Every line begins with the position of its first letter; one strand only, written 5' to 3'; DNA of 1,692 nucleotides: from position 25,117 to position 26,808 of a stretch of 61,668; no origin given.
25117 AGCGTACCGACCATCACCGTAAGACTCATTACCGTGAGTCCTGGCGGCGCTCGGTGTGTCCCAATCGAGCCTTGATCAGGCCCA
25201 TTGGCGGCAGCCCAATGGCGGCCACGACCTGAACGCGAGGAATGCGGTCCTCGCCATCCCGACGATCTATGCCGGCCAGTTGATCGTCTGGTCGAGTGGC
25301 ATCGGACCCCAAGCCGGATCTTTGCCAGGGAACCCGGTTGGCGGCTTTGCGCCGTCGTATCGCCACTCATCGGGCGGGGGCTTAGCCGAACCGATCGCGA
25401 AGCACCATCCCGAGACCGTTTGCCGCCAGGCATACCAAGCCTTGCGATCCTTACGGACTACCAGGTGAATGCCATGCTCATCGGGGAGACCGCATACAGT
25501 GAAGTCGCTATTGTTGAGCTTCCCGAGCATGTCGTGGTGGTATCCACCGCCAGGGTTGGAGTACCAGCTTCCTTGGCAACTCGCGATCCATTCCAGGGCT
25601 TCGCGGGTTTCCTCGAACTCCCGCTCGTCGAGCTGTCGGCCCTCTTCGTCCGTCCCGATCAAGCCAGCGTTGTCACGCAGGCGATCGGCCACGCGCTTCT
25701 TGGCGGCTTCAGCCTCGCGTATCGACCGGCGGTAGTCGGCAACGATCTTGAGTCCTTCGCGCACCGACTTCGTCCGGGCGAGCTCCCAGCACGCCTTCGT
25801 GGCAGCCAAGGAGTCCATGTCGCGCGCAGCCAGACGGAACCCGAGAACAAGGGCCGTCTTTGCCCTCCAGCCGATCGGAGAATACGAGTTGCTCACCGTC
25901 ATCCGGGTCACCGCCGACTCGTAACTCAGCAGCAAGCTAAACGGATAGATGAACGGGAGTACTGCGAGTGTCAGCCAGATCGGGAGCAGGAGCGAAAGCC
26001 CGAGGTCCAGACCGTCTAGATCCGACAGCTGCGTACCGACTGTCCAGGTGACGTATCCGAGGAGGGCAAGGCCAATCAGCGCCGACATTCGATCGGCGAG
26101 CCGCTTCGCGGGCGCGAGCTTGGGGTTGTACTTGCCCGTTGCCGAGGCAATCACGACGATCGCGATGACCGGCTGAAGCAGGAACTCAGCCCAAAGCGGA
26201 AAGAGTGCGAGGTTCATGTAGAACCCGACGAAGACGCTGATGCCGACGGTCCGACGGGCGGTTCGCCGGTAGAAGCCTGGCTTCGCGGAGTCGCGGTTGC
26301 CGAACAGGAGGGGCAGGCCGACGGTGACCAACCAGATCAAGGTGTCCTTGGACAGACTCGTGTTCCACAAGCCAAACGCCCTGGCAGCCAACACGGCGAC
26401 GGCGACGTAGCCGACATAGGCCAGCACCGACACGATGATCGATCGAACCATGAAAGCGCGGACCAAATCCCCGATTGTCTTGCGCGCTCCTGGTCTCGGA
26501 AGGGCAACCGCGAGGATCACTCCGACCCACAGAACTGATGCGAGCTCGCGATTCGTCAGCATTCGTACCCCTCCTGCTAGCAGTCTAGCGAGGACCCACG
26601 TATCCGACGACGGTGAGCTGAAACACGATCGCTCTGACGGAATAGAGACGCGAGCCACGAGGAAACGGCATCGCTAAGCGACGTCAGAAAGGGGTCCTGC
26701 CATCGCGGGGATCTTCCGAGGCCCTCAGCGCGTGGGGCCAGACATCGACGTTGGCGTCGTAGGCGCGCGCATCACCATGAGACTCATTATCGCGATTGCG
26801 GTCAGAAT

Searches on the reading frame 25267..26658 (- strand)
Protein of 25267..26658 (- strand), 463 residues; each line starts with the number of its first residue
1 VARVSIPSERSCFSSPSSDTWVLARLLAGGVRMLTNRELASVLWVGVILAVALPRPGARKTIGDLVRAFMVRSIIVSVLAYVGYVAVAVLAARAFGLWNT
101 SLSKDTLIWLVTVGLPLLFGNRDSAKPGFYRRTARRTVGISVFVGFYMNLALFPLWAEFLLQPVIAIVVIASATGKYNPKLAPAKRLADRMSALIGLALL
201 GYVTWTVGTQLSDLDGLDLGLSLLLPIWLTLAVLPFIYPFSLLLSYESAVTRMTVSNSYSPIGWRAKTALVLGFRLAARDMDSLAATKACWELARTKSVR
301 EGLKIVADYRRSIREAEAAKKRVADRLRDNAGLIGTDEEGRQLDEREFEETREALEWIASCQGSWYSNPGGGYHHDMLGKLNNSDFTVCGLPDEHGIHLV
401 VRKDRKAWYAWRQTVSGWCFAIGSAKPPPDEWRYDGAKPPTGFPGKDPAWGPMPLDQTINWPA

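Call 39: search_protein_families(library=pfam, proteins=[window:25267-26658:-], max_evalue=0.001)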
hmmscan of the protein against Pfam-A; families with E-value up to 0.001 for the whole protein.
window:25267-26658:- (463 aa): 0 families

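Call 40: search_protein_families(library=padloc, proteins=[window:25267-26658:-], max_evalue=0.001)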
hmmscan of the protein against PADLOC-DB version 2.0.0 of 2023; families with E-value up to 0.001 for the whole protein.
window:25267-26658:- (463 aa): 0 families

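Call 90: search_protein_families(library=pfam, proteins=[window:25267-26658:-], max_evalue=10)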
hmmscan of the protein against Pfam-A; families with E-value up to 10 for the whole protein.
window:25267-26658:- (463 aa): 1 family
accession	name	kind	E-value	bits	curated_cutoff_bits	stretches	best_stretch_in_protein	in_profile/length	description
PF15972.10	Unpaired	-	0.1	12.6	27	1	341-368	10-37/273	Unpaired protein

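Call 108: search_dna_similar(query=window:25267-26658:-, collection=plasmids, mode=protein, max_rows=15, max_evalue=0.001)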
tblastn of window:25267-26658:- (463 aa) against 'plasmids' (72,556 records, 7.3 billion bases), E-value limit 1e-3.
Records with a match: 5; places in all: 5; records where one place covers at least 80% of the query: 1.
Best place of each record, by identity: <60% 5.
By first word of the organism name: Arcobacter 2; Haladaptatus 1; Salmonella 1; Micrococcus 1.
By predicted mobility (MOB-suite, as given by PLSDB): non-mobilizable 5.
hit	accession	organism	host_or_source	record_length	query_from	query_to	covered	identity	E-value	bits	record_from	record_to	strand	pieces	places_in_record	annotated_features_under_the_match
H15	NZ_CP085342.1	Haladaptatus halobius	cell culture,saline soil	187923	23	461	95%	31.8%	3e-47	182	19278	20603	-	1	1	hypothetical protein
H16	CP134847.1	Arcobacter sp. AZ-2023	food,chicken meat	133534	31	256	49%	25.7%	3e-13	80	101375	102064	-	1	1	hypothetical protein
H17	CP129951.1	Arcobacter sp. DSM 115972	animal,chicken meat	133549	31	256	49%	25.7%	3e-13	80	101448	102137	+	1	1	hypothetical protein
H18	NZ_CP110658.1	Salmonella enterica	stool,Homo sapiens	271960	34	284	54%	21.2%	3e-10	70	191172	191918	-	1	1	membrane protein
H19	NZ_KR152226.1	Micrococcus sp. MG-2010-D12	cell culture,saline lake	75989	330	443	25%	34.2%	8e-4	50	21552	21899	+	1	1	hypothetical protein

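Call 109: search_solved_structures(query=window:25267-26658:-, max_evalue=1)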
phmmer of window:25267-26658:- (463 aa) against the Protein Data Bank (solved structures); distinct sequences matched with E-value up to 1: 4.
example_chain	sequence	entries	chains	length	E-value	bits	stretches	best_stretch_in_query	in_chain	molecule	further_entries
9c3e_D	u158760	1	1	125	0.047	15.9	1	168-226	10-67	T-cell surface glycoprotein CD3 delta chain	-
6jxr_d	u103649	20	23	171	0.092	15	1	168-226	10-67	T-cell surface glycoprotein CD3 delta chain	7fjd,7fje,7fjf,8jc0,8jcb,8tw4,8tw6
8es7_D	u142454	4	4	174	0.093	15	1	168-226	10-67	T-cell surface glycoprotein CD3 delta chain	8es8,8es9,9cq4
1xiw_B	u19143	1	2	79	0.88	11.7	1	183-226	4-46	T-cell surface glycoprotein CD3 delta chain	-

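Call 111: get_annotated_region(hit=H15, flank=6000)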
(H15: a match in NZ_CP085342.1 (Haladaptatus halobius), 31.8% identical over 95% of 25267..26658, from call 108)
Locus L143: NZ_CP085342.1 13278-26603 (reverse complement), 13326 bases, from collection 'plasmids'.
description: Haladaptatus halobius strain PSR5 plasmid unnamed6, complete sequence
organism: Haladaptatus halobius (NCBI taxid 2884875)
taxonomy: Archaea; Euryarchaeota; Halobacteria; Halobacteriales; Haladaptataceae; Haladaptatus; Haladaptatus halobius
host: -; source: cell culture,saline soil; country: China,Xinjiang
typing (MOB-suite, as given by PLSDB): non-mobilizable
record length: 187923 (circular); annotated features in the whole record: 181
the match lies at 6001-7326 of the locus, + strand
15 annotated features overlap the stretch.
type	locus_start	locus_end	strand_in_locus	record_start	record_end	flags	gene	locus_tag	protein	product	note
CDS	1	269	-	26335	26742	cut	-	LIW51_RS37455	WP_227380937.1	hypothetical protein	-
CDS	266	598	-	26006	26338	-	-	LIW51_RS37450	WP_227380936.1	hypothetical protein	-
CDS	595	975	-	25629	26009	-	-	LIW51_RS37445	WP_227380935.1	hypothetical protein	-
CDS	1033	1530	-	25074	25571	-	-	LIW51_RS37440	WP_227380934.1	hypothetical protein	-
CDS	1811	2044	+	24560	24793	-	-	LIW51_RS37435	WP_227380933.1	MarR family transcriptional regulator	-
CDS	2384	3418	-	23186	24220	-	-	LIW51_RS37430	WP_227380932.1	hypothetical protein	-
CDS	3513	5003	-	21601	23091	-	-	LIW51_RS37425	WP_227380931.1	hypothetical protein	-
CDS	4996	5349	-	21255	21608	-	-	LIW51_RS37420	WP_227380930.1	hypothetical protein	-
CDS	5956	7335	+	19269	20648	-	-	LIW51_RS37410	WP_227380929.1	hypothetical protein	-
CDS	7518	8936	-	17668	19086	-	-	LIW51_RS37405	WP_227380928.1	hypothetical protein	-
CDS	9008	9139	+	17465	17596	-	-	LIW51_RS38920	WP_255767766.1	hypothetical protein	-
CDS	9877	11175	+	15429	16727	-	-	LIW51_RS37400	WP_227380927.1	hypothetical protein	-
CDS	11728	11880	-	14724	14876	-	-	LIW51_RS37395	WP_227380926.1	hypothetical protein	-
CDS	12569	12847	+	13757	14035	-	-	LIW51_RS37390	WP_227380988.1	SWIM zinc finger family protein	-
CDS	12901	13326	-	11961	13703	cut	-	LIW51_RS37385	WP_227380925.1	penicillin acylase family protein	GO:0017000 - antibiotic biosynthetic process [Evidence IEA]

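Call 112: get_annotated_region(hit=H16, flank=5000)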
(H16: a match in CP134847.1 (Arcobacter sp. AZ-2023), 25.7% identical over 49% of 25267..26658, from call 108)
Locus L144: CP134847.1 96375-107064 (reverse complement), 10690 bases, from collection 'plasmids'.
description: Arcobacter sp. AZ-2023 strain LEO 107 plasmid p133_LEO_107, complete sequence
organism: Arcobacter sp. AZ-2023 (NCBI taxid 3074453)
taxonomy: Bacteria; Campylobacterota; Epsilonproteobacteria; Campylobacterales; Arcobacteraceae; Arcobacter; Arcobacter sp. AZ-2023
host: -; source: food,chicken meat; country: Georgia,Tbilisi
typing (MOB-suite, as given by PLSDB): non-mobilizable
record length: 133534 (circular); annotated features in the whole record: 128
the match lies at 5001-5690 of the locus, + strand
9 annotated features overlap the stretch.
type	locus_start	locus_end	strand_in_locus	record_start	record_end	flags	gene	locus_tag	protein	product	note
CDS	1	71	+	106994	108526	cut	-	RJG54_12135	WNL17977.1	hypothetical protein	-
CDS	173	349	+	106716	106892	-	-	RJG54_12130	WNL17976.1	hypothetical protein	-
CDS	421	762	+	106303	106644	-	-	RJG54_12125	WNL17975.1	hypothetical protein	-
CDS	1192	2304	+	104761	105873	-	-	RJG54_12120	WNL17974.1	DUF3800 domain-containing protein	-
CDS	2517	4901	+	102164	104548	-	-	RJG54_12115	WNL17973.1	AAA family ATPase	-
CDS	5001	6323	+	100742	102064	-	-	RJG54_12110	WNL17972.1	hypothetical protein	-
CDS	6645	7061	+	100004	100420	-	-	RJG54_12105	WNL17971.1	DUF6166 domain-containing protein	-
CDS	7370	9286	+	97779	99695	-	-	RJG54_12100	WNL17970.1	hypothetical protein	-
CDS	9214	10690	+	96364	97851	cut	-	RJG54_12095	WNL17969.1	hypothetical protein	-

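Call 119: search_protein_families(library=ncbifam, proteins=[window:25267-26658:-, L143:5956-7335:+], max_evalue=0.01)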
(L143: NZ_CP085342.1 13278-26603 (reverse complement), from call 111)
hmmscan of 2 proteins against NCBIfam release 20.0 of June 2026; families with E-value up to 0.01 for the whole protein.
window:25267-26658:- (463 aa): 0 families

L143:5956-7335:+ (459 aa): 1 family
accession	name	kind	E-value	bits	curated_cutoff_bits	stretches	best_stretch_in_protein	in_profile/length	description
NF047987.1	cpg1_fam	equivalog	0.0071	15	250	1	208-273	351-416/612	Cpg1 family polymorphic protein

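Call 120: search_protein_representatives(protein=window:25267-26658:-)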
Query: 463 residues. Proteins with E-value up to 0.001 (for the whole library): 3219; up to 1e-10: 2028; up to 1e-30: 348. The best 150 are listed.
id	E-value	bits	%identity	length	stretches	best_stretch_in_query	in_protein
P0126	8.6e-197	671.3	70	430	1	33-463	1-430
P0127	7.8e-130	450.5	49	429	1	33-461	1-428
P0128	2.4e-99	349.9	43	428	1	33-461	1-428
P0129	1.1e-91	324.7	42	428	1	35-456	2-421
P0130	7.1e-91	322.0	40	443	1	34-460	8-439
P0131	1.6e-89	317.6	40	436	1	34-460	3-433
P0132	2.9e-88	313.4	41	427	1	34-461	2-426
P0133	1.2e-87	311.4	38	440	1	34-461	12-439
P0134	9.0e-87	308.5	39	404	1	58-461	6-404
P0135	9.4e-87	308.4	39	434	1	35-461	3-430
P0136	2.7e-86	307.0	37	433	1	33-461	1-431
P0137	1.2e-85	304.9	39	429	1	35-452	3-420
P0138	2.1e-85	304.0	40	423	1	33-461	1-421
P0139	8.0e-85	302.1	42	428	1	33-462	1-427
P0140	1.9e-84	300.8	41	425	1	34-459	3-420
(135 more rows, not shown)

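Call 122: find_encoding_contigs(protein=P0126, flank=5000, max_places=2)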
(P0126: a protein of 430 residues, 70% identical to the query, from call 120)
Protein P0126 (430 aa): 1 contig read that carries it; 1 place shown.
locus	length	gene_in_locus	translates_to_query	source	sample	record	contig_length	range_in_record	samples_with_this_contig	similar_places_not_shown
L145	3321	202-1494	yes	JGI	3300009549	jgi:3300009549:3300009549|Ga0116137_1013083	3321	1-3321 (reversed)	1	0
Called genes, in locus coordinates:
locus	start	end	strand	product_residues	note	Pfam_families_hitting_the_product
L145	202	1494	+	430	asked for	-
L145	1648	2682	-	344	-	PF06271:RDD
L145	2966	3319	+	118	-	?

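Call 123: find_encoding_contigs(protein=P0129, flank=5000, max_places=2)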
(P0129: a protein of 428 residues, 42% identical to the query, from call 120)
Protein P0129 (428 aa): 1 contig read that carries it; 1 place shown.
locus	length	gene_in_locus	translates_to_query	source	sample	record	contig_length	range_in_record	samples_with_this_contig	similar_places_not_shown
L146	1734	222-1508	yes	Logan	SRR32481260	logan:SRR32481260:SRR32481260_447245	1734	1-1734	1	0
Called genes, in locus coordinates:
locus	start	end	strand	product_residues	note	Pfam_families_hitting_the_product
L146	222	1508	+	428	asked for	-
